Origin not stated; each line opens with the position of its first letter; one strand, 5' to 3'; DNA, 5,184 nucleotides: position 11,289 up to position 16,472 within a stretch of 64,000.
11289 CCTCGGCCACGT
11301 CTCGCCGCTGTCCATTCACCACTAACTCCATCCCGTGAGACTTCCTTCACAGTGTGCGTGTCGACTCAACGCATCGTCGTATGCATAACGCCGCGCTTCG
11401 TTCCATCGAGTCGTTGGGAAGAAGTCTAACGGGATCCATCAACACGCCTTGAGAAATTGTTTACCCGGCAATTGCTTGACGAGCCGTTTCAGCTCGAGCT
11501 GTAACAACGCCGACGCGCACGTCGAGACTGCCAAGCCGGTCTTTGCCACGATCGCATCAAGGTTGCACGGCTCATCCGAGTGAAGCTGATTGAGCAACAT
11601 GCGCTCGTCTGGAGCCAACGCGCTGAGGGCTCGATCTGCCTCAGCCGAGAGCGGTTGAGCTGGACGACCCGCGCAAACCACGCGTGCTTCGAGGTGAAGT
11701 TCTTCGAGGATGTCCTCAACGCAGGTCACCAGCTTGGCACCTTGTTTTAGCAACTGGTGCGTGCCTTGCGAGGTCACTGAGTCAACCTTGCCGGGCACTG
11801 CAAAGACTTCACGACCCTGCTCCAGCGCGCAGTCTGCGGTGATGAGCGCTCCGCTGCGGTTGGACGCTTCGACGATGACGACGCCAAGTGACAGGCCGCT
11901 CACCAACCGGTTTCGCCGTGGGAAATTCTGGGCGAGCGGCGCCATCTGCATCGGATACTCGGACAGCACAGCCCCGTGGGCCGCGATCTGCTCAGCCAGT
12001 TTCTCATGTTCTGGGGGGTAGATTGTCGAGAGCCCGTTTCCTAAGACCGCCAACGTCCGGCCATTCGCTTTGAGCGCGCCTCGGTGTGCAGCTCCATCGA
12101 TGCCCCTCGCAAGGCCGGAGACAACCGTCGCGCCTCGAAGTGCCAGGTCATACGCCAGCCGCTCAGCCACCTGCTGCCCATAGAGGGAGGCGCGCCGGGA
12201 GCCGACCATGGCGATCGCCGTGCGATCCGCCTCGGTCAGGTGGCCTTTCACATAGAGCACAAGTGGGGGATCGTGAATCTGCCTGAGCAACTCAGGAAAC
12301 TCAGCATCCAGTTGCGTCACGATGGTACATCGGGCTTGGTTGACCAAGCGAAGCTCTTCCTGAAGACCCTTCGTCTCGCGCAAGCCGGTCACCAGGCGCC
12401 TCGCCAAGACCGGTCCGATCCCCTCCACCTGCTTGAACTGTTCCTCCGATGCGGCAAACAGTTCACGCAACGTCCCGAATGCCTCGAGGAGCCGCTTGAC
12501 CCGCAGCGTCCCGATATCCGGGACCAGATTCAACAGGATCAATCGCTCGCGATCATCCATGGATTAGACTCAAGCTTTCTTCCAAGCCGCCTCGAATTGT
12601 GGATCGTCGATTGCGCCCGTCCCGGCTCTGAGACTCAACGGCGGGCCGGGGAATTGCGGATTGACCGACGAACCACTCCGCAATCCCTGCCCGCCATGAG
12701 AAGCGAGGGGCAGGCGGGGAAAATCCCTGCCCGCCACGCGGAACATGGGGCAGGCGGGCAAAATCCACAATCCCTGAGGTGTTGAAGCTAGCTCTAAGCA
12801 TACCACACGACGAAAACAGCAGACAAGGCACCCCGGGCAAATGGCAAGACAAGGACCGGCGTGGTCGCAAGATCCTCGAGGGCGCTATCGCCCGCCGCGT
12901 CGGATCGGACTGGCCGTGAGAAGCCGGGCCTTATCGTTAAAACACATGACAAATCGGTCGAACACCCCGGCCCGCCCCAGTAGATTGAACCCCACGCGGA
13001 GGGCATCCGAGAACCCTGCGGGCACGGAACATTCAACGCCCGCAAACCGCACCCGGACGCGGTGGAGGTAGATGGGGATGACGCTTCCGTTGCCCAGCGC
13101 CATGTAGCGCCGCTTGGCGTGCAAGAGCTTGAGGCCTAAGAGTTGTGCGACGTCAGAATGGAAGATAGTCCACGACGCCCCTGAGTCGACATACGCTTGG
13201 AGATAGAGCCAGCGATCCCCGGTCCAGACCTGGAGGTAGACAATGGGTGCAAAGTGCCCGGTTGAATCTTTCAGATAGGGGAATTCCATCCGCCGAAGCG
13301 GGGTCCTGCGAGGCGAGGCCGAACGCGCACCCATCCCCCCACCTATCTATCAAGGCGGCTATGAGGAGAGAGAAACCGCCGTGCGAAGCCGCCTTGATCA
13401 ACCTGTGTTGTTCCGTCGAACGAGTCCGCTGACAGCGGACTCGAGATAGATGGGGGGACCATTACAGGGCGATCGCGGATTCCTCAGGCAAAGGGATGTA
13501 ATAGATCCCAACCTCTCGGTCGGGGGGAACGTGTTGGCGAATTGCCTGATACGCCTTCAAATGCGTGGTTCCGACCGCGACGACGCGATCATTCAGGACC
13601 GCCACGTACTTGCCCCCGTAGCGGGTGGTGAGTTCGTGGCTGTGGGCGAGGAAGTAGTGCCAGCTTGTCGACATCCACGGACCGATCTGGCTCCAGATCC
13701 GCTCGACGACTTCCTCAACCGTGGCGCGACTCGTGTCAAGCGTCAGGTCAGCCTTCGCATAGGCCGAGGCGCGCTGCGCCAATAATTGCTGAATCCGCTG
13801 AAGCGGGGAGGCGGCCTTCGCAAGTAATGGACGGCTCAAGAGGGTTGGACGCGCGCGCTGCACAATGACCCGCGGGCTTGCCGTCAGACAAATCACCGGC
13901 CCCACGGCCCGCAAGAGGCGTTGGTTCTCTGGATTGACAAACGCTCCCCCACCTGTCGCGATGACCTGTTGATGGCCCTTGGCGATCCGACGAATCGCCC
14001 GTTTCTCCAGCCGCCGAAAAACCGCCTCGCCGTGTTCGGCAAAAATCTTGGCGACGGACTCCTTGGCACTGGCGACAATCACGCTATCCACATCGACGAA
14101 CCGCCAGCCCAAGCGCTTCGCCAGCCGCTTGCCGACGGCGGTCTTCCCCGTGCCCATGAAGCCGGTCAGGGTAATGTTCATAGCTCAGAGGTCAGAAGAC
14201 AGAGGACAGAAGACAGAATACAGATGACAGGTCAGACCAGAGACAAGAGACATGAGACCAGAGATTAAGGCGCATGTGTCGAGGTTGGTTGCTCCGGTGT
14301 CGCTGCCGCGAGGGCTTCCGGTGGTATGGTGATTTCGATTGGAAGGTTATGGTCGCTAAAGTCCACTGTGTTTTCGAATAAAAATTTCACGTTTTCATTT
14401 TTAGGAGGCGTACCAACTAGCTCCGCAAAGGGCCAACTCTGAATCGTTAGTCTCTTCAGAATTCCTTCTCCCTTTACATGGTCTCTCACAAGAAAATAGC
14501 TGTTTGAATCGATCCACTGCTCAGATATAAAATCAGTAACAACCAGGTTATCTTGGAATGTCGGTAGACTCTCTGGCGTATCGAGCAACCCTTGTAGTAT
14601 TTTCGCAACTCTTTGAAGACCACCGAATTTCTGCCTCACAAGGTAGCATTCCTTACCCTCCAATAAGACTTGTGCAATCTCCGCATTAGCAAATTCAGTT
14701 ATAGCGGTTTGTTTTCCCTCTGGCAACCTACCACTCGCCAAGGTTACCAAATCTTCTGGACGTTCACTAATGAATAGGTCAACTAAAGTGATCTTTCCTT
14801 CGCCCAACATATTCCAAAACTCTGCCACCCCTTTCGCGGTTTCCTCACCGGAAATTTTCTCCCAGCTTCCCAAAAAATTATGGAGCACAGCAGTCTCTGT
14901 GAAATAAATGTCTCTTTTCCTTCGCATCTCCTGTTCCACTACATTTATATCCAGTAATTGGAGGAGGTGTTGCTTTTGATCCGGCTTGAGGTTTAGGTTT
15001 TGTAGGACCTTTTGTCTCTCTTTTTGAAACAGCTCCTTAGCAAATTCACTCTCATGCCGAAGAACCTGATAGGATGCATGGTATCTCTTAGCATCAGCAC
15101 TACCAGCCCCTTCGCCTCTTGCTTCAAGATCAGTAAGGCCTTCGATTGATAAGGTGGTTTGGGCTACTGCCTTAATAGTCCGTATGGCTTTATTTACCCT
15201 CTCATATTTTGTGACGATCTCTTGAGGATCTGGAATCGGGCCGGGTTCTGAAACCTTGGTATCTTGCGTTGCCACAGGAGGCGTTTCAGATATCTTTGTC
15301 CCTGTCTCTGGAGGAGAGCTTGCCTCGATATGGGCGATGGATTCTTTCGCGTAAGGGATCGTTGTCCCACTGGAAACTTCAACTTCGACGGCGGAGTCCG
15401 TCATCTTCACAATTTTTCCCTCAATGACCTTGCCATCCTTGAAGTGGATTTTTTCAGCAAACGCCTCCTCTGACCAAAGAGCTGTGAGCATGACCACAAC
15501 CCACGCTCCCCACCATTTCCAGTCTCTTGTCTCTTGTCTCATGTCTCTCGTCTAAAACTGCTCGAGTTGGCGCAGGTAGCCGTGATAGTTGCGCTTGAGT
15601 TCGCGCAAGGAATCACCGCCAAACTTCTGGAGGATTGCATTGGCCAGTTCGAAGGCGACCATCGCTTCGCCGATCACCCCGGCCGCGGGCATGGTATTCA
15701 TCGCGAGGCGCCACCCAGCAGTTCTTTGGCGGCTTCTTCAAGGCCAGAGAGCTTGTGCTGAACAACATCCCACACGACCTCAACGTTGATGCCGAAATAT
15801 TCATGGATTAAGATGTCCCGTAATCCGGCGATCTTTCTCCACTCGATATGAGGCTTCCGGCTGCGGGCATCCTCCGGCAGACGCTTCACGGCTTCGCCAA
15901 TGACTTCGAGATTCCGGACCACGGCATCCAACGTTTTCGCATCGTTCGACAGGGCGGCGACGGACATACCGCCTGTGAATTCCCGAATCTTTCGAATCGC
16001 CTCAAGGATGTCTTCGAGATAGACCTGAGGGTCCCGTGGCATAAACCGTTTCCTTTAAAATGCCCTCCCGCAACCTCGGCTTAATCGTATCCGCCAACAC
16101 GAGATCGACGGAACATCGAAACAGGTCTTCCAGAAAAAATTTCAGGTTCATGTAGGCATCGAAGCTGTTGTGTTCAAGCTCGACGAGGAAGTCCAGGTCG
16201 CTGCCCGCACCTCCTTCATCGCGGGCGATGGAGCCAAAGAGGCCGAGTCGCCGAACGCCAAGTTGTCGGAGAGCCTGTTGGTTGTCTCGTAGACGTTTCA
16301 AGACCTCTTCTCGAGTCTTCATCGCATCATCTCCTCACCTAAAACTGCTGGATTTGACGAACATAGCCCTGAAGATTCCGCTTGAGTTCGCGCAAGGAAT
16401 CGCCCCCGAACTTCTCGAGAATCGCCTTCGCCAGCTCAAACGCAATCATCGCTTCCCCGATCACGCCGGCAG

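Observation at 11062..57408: Genome-wide style heptamer-repeat (GACAGAR / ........) element marking co-directional gene junctions and often translated into protein tails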

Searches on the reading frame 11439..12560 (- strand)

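Call 8: search_protein_families(library=pfam, proteins=[window:11439-12560:-])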
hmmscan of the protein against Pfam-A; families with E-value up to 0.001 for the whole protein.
window:11439-12560:- (373 aa): 6 families
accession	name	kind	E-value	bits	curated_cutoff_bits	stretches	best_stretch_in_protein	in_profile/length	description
PF02481.21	DNA_processg_A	-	6.6e-80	267.7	29.6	1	74-279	3-211/212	DNA recombination-mediator protein A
PF17782.7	DprA_WH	-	4.7e-15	55.8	22.9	1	307-367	2-61/61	DprA winged helix domain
PF14520.12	HHH_5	-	6.7e-09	36.5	27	1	12-62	6-57/57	Helix-hairpin-helix domain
PF12826.13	HHH_2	-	2.3e-06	28.1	27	1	13-58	8-53/64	Helix-hairpin-helix motif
PF00633.29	HHH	-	0.00015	21.9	24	1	31-56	2-27/30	Helix-hairpin-helix motif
PF18306.6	LDcluster4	-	0.00045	20.3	26.3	0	114-175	2-64/151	SLOG cluster4 family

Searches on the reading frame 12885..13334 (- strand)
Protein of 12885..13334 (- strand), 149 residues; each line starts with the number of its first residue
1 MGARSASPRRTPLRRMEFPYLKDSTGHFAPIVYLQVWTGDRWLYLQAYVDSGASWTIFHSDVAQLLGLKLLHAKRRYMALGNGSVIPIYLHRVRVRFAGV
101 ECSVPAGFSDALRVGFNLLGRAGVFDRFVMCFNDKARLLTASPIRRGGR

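Call 84: search_protein_families(library=pfam, max_evalue=0.00001, proteins=[window:12885-13334:-])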
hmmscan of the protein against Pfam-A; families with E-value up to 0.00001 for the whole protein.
window:12885-13334:- (149 aa): 0 families

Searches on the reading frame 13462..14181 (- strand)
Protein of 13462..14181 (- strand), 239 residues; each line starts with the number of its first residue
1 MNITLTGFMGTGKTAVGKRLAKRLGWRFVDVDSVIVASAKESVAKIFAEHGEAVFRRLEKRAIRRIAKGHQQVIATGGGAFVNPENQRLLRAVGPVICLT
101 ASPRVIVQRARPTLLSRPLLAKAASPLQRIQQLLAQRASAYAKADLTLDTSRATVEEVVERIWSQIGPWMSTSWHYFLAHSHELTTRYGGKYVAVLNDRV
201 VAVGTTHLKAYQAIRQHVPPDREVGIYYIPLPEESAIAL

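Call 8: search_protein_families(library=pfam, proteins=[window:13462-14181:-])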
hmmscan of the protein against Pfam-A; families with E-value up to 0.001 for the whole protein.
window:13462-14181:- (239 aa): 9 families
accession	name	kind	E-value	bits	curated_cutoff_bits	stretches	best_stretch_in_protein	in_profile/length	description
PF01202.28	SKI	-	1.6e-41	142.5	22.1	1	9-166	1-158/159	Shikimate kinase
PF18929.5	DUF5678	-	8.8e-10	38.7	23.2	1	183-230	1-47/49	Family of unknown function (DUF5678)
PF13189.12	Cytidylate_kin2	-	2.9e-08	34.5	28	1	2-69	1-66/176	Cytidylate kinase-like family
PF13238.12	AAA_18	-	1.6e-07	32.3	29.4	1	3-110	1-108/128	AAA domain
PF01121.26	CoaE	-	1e-06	29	27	1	3-166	3-159/180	Dephospho-CoA kinase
PF13671.12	AAA_33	-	2.4e-05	25.1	27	1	4-94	3-92/143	AAA domain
PF02224.24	Cytidylate_kin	-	2.9e-05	24.3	26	0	3-34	1-32/211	Cytidylate kinase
PF13207.12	AAA_17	-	0.00025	21.8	27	1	6-109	1-118/136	AAA domain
PF00004.35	AAA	-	0.00086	20.2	21.2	0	4-47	2-50/131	ATPase family associated with various cellular activities (AAA)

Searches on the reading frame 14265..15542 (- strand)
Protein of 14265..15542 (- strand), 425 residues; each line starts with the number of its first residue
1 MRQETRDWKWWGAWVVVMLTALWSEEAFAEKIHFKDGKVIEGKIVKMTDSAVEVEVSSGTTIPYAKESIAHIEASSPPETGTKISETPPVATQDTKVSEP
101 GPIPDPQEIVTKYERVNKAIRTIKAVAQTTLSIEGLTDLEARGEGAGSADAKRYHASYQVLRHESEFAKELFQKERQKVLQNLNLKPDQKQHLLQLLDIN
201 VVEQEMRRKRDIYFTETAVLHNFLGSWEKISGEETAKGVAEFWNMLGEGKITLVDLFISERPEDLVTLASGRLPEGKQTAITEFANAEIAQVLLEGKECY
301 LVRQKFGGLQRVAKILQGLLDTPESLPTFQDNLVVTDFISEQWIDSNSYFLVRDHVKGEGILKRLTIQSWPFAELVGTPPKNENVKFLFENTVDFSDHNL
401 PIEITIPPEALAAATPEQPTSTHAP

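Call 7: find_encoding_contigs(protein=window:14265-15542:-, flank=3000, max_places=4)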
Protein window:14265-15542:- (425 aa): no gene with exactly this product is on record in the collection.

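Call 8: search_protein_families(library=pfam, proteins=[window:14265-15542:-])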
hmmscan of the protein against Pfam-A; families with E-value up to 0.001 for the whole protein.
window:14265-15542:- (425 aa): 0 families

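Call 52: search_protein_families(library=ncbifam, proteins=[window:14265-15542:-], max_evalue=0.001)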
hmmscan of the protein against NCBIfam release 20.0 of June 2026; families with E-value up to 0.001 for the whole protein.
window:14265-15542:- (425 aa): 4 families
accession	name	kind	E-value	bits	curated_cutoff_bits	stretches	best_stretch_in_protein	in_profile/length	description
NF047433.1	Lepto_7_Nterm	domain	1.5e-07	31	43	1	22-72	7-58/63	LA_0442/LA_0875 N-terminal domain-containing protein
NF041881.1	PTPDL_fam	equivalog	0.00011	21.4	200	1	21-66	4-49/339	PTPDL family protein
NF047503.1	LB_137_fam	subfamily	0.00015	21.2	200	1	18-73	2-56/288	LB_137 family protein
NF047624.1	LIC_13076_fam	equivalog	0.0003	20.7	110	0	28-61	165-201/214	LIC_13076 family protein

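Call 88: find_homologous_proteins(query=window:14265-15479:-, max_evalue=1e-10)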
Query window:14265-15479:- (404 aa): 1 proteins with E <= 1e-10 among 8000 candidates.
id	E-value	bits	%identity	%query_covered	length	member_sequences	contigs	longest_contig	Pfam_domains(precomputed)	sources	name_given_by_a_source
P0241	1.3e-264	895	100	100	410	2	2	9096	-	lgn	-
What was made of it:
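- Tried and rejected: It has no homologue beyond itself (call 88).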

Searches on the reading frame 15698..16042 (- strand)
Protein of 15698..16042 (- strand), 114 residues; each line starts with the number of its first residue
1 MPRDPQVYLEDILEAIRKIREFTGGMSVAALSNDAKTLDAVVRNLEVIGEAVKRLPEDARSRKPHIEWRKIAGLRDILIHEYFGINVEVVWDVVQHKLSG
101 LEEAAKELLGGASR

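Call 8: search_protein_families(library=pfam, proteins=[window:15698-16042:-])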
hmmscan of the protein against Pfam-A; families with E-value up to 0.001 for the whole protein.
window:15698-16042:- (114 aa): 1 family
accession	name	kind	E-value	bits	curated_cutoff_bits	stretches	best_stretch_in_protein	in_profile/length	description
PF01934.22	HepT-like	-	7e-31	106.9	23.5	1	12-107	1-119/120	Ribonuclease HepT-like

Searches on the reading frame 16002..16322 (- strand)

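Call 84: search_protein_families(library=pfam, max_evalue=0.00001, proteins=[window:16002-16322:-])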
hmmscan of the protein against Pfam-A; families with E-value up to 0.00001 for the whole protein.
window:16002-16322:- (106 aa): 2 families
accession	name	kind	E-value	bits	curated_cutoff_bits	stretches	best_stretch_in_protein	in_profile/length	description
PF01909.29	NTP_transf_2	-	4.8e-13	49.7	21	1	15-94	12-92/93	Nucleotidyltransferase domain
PF18765.7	Polbeta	-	1.6e-09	38.3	26.9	1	22-91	12-83/93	Polymerase beta, Nucleotidyltransferase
